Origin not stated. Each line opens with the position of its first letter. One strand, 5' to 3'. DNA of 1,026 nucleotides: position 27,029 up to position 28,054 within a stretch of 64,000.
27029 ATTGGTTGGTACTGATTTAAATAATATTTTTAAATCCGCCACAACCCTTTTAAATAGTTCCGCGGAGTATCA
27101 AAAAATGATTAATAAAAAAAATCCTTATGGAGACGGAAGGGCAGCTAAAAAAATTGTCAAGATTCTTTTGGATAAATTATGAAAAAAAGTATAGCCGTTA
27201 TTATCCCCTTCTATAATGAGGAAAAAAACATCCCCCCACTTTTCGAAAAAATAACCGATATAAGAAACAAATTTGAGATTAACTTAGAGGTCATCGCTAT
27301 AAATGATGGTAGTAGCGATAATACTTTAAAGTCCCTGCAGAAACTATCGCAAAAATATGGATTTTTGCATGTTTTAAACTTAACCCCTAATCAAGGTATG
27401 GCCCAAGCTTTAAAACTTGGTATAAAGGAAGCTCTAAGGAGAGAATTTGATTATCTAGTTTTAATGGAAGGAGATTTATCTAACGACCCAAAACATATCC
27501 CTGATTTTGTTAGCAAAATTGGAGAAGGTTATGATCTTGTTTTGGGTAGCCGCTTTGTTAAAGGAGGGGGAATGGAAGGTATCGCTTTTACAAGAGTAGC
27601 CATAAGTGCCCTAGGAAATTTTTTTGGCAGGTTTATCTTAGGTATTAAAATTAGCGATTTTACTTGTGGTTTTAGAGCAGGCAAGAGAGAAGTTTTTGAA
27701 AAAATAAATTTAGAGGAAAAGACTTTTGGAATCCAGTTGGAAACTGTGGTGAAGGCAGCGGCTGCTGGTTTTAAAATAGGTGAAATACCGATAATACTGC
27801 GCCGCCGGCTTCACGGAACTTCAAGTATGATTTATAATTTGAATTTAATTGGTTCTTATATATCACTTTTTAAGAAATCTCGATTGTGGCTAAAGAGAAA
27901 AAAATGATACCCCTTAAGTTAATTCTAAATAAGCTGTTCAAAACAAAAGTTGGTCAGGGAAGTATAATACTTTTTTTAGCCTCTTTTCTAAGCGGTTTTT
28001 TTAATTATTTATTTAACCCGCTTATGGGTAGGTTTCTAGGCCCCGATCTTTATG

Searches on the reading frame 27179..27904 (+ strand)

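Call 40: search_protein_families(library=pfam, proteins=[window:27179-27904:+], max_evalue=0.0001)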
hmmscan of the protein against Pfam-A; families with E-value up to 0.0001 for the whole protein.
window:27179-27904:+ (242 aa): 2 families
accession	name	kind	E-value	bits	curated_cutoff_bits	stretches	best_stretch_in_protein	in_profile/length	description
PF00535.33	Glycos_transf_2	-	6.5e-29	101.5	23.3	1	7-176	2-167/168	Glycosyl transferase family 2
PF10111.15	Glyco_tranf_2_2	-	2.2e-06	27.8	27.3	1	7-85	2-80/276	Glycosyltransferase like family 2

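Call 65: search_protein_families(library=ncbifam, proteins=[window:27179-27904:+], max_evalue=1e-8)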
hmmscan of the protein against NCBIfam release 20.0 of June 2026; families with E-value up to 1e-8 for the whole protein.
window:27179-27904:+ (242 aa): 8 families
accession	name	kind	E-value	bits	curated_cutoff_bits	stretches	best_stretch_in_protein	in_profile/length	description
NF047588.1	GlcsyltransPgfSStrep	equivalog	7.8e-21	74.6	500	1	5-173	3-164/308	glycosyltransferase PgfS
NF007986.1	PRK10714.1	equivalog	2.4e-19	69.5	529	1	3-217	6-210/316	undecaprenyl-phosphate 4-deoxy-4-formamido-L-arabinose transferase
TIGR04182.1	glyco_TIGR04182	equivalog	2.8e-18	66.4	325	1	5-216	2-199/293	S-layer glycoprotein N-glycosyltransferase AglJ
NF041391.1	DPhHxTase_Halo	equivalog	9.6e-17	60.7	375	1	12-214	4-190/213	dolichyl-phosphate hexose transferase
TIGR03937.1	PgaC_IcaA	equivalog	2.8e-16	59.5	422.3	1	3-103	45-139/407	poly-beta-1,6-N-acetyl-D-glucosamine synthase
NF058614.1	PPMAGASynPpgS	equivalog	7.5e-10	38.6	370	1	6-205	3-194/226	polyprenyl-phospho-N-acetylgalactosaminyl synthase PpgS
NF007482.0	PRK10073.1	equivalog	1.4e-09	37.4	423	1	3-86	6-85/334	glycosyltransferase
TIGR04283.1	glyco_like_mftF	equivalog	8.6e-09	35.3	182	0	5-86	1-72/221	TIGR04283 family arsenosugar biosynthesis glycosyltransferase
